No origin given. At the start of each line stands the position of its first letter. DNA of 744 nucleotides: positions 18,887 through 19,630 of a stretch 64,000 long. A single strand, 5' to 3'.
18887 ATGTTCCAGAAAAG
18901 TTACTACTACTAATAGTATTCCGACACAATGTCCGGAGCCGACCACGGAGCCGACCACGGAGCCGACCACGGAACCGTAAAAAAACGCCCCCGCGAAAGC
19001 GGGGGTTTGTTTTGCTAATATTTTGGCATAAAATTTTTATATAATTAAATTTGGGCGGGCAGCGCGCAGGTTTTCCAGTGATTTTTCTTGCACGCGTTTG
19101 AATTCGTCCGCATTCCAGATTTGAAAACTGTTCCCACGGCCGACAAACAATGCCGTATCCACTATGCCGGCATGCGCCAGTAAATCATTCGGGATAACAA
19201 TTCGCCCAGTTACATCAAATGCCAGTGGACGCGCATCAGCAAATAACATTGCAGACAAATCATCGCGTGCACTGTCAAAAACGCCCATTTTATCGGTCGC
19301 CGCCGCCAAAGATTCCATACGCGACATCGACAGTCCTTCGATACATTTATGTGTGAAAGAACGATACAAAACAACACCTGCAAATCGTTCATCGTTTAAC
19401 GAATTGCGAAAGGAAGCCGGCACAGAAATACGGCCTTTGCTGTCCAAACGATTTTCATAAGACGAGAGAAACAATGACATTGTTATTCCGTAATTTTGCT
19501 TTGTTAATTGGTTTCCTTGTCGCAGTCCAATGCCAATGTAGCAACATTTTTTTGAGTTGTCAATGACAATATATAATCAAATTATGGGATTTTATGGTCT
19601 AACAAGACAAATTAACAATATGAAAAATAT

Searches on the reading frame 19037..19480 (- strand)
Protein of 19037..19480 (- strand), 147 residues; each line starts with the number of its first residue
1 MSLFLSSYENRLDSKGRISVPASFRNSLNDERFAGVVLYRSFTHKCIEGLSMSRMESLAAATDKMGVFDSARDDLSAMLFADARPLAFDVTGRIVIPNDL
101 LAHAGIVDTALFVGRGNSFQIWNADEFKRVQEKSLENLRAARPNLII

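Call 12: search_protein_families(library=pfam, proteins=[window:19037-19480:-], max_evalue=0.001)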
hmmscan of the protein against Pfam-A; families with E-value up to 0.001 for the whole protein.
window:19037-19480:- (147 aa): 1 family
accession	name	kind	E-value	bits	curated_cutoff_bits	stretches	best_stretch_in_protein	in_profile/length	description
PF02381.23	MraZ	-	2.7e-20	72.5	23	2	79-140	1-63/72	MraZ protein, putative antitoxin-like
